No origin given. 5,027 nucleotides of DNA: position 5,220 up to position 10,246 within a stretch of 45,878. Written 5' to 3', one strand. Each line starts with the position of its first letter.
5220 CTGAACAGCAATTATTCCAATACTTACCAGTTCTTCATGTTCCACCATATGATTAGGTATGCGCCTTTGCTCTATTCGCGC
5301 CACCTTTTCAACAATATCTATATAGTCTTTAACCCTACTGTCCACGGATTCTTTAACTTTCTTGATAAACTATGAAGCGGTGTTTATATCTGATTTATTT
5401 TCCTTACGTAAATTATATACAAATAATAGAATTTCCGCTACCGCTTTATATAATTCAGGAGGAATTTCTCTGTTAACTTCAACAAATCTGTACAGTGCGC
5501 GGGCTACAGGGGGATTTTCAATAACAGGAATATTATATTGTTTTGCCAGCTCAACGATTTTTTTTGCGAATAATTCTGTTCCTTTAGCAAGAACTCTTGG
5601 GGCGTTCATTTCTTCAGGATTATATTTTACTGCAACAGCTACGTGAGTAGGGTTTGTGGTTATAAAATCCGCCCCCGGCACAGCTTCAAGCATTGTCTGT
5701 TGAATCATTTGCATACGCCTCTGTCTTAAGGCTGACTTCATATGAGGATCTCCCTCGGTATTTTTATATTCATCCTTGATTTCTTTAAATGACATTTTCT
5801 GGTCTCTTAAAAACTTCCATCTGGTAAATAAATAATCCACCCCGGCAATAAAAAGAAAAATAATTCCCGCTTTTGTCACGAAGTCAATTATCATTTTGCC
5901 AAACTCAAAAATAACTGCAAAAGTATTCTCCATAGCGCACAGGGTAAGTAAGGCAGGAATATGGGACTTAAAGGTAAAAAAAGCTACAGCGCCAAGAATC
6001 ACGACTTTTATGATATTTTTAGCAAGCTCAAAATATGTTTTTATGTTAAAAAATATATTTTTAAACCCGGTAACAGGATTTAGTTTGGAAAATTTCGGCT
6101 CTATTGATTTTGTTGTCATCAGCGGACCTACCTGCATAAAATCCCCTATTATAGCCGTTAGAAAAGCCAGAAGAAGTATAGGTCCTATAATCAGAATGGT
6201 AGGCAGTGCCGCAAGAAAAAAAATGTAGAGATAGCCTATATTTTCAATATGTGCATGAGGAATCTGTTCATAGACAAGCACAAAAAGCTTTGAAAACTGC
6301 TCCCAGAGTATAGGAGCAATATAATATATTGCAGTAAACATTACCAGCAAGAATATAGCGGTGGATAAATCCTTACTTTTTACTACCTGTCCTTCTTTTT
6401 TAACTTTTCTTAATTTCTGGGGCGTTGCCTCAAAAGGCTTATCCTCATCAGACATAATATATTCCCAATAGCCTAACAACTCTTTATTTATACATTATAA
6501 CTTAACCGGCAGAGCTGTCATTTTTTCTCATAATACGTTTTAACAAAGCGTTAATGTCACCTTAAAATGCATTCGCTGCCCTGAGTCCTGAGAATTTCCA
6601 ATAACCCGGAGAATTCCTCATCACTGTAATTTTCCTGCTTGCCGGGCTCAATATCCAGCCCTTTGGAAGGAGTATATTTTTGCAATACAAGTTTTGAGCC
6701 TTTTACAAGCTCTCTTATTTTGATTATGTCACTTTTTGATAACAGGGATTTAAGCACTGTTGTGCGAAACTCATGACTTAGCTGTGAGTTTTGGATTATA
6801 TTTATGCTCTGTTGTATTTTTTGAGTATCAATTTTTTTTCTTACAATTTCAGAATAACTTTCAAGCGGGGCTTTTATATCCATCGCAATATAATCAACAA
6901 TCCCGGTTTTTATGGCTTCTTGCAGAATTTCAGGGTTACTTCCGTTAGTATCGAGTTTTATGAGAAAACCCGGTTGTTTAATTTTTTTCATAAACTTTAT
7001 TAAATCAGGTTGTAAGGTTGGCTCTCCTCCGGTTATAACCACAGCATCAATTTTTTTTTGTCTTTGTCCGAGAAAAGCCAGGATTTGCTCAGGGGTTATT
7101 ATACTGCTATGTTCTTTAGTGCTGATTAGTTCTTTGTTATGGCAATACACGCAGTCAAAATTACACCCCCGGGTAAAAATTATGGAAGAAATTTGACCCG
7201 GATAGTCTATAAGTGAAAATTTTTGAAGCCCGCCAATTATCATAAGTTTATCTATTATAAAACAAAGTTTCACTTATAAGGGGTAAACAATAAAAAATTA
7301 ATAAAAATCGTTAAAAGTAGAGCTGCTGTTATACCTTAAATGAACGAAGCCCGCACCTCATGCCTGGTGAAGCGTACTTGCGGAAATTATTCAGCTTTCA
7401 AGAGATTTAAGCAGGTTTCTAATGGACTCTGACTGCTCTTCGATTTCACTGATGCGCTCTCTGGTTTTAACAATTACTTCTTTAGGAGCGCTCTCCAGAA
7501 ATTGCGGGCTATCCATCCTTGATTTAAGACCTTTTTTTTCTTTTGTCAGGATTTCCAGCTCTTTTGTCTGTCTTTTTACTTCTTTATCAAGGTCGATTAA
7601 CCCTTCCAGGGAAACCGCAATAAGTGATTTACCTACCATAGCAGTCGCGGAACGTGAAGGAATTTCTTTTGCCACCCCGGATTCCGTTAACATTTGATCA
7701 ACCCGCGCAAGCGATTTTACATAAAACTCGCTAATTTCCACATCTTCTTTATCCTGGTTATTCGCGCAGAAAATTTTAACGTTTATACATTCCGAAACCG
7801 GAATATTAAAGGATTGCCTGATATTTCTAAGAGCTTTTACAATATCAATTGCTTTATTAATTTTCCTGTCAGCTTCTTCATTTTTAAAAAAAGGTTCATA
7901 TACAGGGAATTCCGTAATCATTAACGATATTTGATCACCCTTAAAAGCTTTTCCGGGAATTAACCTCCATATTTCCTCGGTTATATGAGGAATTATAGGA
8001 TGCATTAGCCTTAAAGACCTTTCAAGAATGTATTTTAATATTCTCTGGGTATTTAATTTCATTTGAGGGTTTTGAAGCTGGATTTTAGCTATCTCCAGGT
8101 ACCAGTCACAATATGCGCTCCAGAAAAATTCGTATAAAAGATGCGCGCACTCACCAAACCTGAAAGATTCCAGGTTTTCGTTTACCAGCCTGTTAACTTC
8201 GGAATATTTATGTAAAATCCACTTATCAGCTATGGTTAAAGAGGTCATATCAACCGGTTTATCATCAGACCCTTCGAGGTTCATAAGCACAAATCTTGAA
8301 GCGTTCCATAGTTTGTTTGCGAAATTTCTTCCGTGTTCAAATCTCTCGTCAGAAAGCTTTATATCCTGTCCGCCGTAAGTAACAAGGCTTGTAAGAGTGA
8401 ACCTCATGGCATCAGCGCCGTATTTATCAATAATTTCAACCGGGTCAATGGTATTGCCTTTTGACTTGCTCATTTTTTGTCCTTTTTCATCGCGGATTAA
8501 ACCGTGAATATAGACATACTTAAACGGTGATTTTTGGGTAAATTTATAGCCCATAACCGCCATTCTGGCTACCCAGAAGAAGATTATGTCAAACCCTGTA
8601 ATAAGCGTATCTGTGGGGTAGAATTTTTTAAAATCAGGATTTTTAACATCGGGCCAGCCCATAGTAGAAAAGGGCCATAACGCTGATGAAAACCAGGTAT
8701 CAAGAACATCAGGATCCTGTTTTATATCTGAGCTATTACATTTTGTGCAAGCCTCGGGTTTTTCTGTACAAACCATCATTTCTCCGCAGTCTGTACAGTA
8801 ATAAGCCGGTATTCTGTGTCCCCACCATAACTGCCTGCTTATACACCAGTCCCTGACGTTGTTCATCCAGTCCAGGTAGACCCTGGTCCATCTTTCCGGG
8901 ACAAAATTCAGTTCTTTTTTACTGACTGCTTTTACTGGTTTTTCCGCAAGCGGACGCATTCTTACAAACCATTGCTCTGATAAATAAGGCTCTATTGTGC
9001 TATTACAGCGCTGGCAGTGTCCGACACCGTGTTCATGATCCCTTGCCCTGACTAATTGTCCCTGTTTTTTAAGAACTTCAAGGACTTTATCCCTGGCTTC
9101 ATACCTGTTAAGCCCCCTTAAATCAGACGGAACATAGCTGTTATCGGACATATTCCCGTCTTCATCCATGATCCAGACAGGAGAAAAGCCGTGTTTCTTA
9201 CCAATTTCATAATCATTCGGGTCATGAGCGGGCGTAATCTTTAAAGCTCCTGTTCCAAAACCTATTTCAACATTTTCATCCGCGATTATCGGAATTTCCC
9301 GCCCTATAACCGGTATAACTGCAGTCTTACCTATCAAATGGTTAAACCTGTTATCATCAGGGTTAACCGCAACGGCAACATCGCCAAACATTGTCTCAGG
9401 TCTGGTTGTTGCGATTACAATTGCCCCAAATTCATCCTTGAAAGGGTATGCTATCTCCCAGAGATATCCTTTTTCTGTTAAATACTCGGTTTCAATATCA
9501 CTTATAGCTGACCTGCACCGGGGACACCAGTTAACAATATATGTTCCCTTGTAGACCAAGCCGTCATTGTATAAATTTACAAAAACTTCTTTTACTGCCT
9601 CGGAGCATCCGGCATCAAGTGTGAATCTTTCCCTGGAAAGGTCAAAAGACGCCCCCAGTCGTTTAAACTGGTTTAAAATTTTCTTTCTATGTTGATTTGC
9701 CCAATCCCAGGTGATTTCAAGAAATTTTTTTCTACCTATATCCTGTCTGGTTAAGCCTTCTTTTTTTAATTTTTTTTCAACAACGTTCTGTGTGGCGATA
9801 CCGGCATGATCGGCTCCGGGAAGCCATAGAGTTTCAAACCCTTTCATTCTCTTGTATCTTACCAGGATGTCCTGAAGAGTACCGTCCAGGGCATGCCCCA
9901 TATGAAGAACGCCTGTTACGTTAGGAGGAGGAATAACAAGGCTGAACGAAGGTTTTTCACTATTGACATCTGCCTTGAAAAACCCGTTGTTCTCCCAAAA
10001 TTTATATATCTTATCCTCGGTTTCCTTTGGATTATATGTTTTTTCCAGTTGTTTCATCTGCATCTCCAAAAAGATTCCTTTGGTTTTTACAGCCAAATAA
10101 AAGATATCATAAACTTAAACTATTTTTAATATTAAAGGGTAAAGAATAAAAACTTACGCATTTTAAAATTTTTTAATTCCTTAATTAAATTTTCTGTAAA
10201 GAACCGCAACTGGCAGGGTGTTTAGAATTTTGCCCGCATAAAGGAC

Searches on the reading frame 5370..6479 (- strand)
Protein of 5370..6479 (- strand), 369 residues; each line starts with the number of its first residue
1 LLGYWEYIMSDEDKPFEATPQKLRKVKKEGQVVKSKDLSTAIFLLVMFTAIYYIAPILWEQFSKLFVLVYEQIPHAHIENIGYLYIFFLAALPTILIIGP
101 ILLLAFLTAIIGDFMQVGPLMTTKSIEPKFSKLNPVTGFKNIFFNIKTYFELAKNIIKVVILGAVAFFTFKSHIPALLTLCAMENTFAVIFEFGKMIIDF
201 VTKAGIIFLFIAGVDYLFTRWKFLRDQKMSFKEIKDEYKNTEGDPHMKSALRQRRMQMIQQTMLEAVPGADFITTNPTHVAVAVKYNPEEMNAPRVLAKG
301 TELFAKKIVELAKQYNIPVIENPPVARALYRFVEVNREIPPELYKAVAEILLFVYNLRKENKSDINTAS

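Call 59: search_protein_families(library=pfam, proteins=[window:5370-6479:-])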
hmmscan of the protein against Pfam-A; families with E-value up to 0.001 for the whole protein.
window:5370-6479:- (369 aa): 1 family
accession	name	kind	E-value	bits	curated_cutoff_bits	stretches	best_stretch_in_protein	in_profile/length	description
PF01312.24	Bac_export_2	-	4.4e-114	381.6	24.4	1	12-354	1-335/335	FlhB HrpN YscU SpaS Family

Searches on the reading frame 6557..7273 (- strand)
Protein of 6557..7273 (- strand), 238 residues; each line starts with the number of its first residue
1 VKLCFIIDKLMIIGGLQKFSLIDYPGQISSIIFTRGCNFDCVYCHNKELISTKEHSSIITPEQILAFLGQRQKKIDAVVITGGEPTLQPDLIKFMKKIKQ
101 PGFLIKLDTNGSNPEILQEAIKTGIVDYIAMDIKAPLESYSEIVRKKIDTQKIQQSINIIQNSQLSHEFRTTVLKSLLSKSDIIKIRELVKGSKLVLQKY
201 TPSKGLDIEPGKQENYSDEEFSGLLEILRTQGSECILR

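Call 12: search_protein_families(library=pfam, proteins=[window:6557-7273:-])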
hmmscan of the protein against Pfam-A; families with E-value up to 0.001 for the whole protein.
window:6557-7273:- (238 aa): 2 families
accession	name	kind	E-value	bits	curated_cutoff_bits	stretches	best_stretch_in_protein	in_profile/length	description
PF04055.27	Radical_SAM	-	3.3e-25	89.6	29.5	1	31-173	1-150/166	Radical SAM superfamily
PF13353.11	Fer4_12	-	3.9e-10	40.6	22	1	31-152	9-132/137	4Fe-4S single cluster domain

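Call 29: find_encoding_contigs(protein=window:6557-7243:-, flank=10000, max_places=10)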
Protein window:6557-7243:- (228 aa): 1 contig read that carries it; 1 place shown.
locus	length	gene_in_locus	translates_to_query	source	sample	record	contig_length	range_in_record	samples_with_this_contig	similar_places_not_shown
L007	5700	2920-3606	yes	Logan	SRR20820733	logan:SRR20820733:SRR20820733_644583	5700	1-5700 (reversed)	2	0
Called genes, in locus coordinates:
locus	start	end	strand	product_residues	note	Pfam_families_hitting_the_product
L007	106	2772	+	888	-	PF00133:tRNA-synt_1, PF09334:tRNA-synt_1g, PF13603:tRNA-synt_1_2 (weak), PF09334:tRNA-synt_1g, PF08264:Anticodon_1, PF10458:Val_tRNA-synt_C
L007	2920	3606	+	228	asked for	PF13353:Fer4_12, PF04055:Radical_SAM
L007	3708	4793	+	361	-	PF01312:Bac_export_2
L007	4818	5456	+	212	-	PF08281:Sigma70_r4_2 (weak), PF04545:Sigma70_r4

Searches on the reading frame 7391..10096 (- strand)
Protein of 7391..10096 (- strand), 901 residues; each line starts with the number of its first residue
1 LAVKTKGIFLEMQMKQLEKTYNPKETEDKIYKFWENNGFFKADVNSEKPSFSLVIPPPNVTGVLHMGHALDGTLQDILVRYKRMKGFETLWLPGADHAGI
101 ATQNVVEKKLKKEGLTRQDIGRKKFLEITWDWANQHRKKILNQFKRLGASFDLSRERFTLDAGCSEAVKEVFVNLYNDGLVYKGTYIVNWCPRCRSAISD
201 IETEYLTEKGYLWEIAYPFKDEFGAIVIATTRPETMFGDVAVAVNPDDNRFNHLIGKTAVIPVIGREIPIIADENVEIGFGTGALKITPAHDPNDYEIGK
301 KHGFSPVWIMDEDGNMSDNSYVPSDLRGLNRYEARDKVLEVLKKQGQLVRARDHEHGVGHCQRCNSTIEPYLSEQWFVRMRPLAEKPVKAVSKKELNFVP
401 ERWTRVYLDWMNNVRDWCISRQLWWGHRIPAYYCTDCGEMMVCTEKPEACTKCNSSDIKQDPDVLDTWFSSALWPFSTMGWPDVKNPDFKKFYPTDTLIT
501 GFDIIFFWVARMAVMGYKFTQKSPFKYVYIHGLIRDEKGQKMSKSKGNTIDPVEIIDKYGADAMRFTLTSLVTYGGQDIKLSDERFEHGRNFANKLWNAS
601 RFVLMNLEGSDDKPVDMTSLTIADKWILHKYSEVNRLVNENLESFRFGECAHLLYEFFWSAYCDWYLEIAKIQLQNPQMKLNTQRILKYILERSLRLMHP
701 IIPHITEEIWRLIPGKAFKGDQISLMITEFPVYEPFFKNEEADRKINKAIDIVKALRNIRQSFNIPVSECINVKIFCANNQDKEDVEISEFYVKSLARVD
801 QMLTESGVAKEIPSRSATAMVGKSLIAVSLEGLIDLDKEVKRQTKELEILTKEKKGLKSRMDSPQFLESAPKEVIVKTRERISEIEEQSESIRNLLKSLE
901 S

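Call 12: search_protein_families(library=pfam, proteins=[window:7391-10096:-])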
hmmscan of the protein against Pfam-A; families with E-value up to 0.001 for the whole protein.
window:7391-10096:- (901 aa): 6 families
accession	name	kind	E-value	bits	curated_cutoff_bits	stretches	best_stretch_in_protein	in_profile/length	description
PF00133.28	tRNA-synt_1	-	1.2e-148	495.7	22.7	1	29-581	1-413/414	tRNA synthetases class I (I, L, M and V)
PF08264.19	Anticodon_1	-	9.1e-39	133.1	25.1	1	624-770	1-143/148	Anticodon-binding domain of tRNA ligase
PF09334.17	tRNA-synt_1g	-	5.3e-27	95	20.1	3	58-201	8-133/391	tRNA synthetases class I (M)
PF10458.14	Val_tRNA-synt_C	-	2.6e-13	50.4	25.9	1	835-899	1-65/66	Valyl tRNA synthetase tRNA binding arm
PF13603.12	tRNA-synt_1_2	-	2.8e-07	30.6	25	1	256-312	86-142/185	Leucyl-tRNA synthetase, editing domain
PF01406.26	tRNA-synt_1e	-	4.7e-05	23.3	27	0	519-570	232-282/301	tRNA synthetases class I (C) catalytic domain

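Call 44: find_homologous_proteins(query=window:7391-10057:-, max_evalue=1e-200)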
Query window:7391-10057:- (888 aa): 7992 proteins with E <= 1e-200 among 8000 candidates; the best 120 are listed.
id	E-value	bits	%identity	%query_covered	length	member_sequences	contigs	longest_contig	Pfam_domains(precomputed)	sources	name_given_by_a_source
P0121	0.0e+0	1821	85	100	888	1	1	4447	PF09334.18,PF08264.20,PF13603.13,PF00133.29,PF10458.15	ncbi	-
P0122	0.0e+0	1788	83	100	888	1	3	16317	PF09334.18,PF08264.20,PF13603.13,PF00133.29,PF10458.15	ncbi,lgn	-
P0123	0.0e+0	1781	83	100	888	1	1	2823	PF09334.18,PF08264.20,PF13603.13,PF00133.29,PF10458.15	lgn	-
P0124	0.0e+0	1754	81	100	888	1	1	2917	PF09334.18,PF08264.20,PF13603.13,PF00133.29,PF10458.15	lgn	-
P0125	0.0e+0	1711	79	100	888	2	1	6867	PF09334.18,PF08264.20,PF13603.13,PF00133.29,PF10458.15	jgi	-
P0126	0.0e+0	1653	76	100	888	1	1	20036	PF09334.18,PF01406.26,PF08264.20,PF13603.13,PF00133.29,PF10458.15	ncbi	-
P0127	0.0e+0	1653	75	100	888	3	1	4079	PF09334.18,PF01406.26,PF08264.20,PF13603.13,PF00133.29,PF10458.15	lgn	-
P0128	0.0e+0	1647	76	100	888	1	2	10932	PF09334.18,PF01406.26,PF08264.20,PF13603.13,PF00133.29,PF10458.15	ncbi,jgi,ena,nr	ncbi:MAG TPA: valine--tRNA ligase [Candidatus Gastranaerophilales bacterium]|nr:valine--tRNA ligase 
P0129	0.0e+0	1624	75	100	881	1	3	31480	PF09334.18,PF08264.20,PF13603.13,PF00133.29,PF10458.15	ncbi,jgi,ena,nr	ncbi:MAG: valine--tRNA ligase [Candidatus Melainabacteria bacterium GWF2_37_15]|nr:MAG: valine--tRNA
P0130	0.0e+0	1580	73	100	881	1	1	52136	PF09334.18,PF08264.20,PF13603.13,PF00133.29,PF10458.15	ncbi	-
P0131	0.0e+0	1576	73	100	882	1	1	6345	PF09334.18,PF08264.20,PF13603.13,PF00133.29,PF10458.15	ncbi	-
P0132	0.0e+0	1567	72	100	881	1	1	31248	PF09334.18,PF08264.20,PF13603.13,PF00133.29,PF10458.15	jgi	-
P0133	0.0e+0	1560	83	86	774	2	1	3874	PF09334.18,PF08264.20,PF13603.13,PF00133.29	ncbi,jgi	-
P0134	0.0e+0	1560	71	100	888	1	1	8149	PF09334.18,PF08264.20,PF13603.13,PF00133.29,PF10458.15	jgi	-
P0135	0.0e+0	1558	72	100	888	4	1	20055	PF09334.18,PF08264.20,PF13603.13,PF00133.29,PF10458.15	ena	-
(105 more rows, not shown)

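Call 45: find_encoding_contigs(protein=P0122, flank=10000, max_places=3)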
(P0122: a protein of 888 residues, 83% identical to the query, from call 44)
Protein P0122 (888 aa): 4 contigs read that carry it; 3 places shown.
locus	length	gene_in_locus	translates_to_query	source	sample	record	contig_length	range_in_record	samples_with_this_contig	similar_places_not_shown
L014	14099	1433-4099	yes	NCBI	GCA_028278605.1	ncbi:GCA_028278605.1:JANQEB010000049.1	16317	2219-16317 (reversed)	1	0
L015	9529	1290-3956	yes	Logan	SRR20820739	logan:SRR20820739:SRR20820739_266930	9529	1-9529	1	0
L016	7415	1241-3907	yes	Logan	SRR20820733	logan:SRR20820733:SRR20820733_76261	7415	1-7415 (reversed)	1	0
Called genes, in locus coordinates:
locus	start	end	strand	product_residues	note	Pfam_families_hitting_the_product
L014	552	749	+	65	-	-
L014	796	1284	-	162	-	PF23579:ARM_TBCD (weak)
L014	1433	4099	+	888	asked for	PF00133:tRNA-synt_1, PF09334:tRNA-synt_1g, PF13603:tRNA-synt_1_2 (weak), PF09334:tRNA-synt_1g (weak), PF08264:Anticodon_1, PF10458:Val_tRNA-synt_C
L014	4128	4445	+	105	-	PF01909:NTP_transf_2, PF18765:Polbeta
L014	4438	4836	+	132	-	PF05168:HEPN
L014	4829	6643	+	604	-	PF08245:Mur_ligase_M (faint), PF18798:LPD3, PF02875:Mur_ligase_C, PF27239:FOL3_C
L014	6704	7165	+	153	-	PF00334:NDK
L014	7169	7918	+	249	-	PF12686:DUF3800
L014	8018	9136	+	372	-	PF01702:TGT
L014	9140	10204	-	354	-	PF24568:CC_PcsB, PF01551:Peptidase_M23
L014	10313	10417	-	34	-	-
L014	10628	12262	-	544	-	PF00389:2-Hacid_dh, PF02826:2-Hacid_dh_C, PF03446:NAD_binding_2 (weak), PF19304:PGDH_inter, PF01842:ACT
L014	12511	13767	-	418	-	PF00109:ketoacyl-synt, PF02801:Ketoacyl-synt_C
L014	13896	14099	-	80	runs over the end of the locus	PF14573:PP-binding_2 (weak), PF00550:PP-binding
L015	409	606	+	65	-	-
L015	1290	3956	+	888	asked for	PF00133:tRNA-synt_1, PF09334:tRNA-synt_1g, PF13603:tRNA-synt_1_2 (weak), PF09334:tRNA-synt_1g (weak), PF08264:Anticodon_1, PF10458:Val_tRNA-synt_C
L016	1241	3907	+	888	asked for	PF00133:tRNA-synt_1, PF09334:tRNA-synt_1g, PF13603:tRNA-synt_1_2 (weak), PF09334:tRNA-synt_1g (weak), PF08264:Anticodon_1, PF10458:Val_tRNA-synt_C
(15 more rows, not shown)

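Call 46: find_encoding_contigs(protein=P0121, flank=10000, max_places=3)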
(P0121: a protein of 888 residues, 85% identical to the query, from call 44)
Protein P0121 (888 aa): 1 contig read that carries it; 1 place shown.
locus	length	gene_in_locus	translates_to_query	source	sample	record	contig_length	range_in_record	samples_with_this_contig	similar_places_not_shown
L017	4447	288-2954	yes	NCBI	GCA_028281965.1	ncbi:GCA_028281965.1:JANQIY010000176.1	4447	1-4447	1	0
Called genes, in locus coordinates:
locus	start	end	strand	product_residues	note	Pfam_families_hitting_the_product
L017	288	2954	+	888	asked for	PF00133:tRNA-synt_1, PF09334:tRNA-synt_1g, PF13603:tRNA-synt_1_2 (weak), PF09334:tRNA-synt_1g, PF08264:Anticodon_1, PF10458:Val_tRNA-synt_C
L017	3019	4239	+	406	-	PF08245:Mur_ligase_M, PF02875:Mur_ligase_C, PF27239:FOL3_C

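Call 50: find_encoding_contigs(protein=P0123, flank=10000, max_places=3)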
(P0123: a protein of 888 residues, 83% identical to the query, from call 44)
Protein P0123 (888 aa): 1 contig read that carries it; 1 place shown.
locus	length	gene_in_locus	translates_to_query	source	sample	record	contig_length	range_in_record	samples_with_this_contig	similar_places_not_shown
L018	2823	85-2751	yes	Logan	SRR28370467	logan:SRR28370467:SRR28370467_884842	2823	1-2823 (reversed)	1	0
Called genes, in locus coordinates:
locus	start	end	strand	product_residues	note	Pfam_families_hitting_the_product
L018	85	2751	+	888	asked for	PF00133:tRNA-synt_1, PF09334:tRNA-synt_1g, PF13603:tRNA-synt_1_2 (weak), PF09334:tRNA-synt_1g, PF08264:Anticodon_1, PF10458:Val_tRNA-synt_C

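Call 51: find_encoding_contigs(protein=P0124, flank=10000, max_places=3)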
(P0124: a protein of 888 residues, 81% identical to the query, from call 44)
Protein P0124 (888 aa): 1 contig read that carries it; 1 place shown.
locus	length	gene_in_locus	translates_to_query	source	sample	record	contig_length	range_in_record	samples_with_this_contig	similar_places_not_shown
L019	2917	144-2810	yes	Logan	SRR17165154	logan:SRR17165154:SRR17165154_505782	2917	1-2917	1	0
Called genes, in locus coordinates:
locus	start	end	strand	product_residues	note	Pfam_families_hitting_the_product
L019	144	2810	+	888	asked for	PF00133:tRNA-synt_1, PF09334:tRNA-synt_1g, PF13603:tRNA-synt_1_2 (weak), PF09334:tRNA-synt_1g, PF08264:Anticodon_1, PF10458:Val_tRNA-synt_C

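Call 62: find_encoding_contigs(protein=P0125, flank=10000, max_places=3)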
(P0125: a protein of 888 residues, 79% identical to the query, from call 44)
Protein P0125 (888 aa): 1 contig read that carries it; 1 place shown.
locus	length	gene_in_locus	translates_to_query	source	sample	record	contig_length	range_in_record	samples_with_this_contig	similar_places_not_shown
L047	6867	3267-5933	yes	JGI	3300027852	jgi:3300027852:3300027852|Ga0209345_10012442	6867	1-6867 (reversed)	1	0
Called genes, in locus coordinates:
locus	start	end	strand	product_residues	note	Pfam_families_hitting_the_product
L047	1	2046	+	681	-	?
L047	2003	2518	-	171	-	PF13238:AAA_18, PF01202:SKI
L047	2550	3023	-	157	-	-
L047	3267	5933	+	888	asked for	PF00133:tRNA-synt_1, PF09334:tRNA-synt_1g, PF13603:tRNA-synt_1_2 (weak), PF09334:tRNA-synt_1g, PF08264:Anticodon_1, PF10458:Val_tRNA-synt_C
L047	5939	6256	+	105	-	-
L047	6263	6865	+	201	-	?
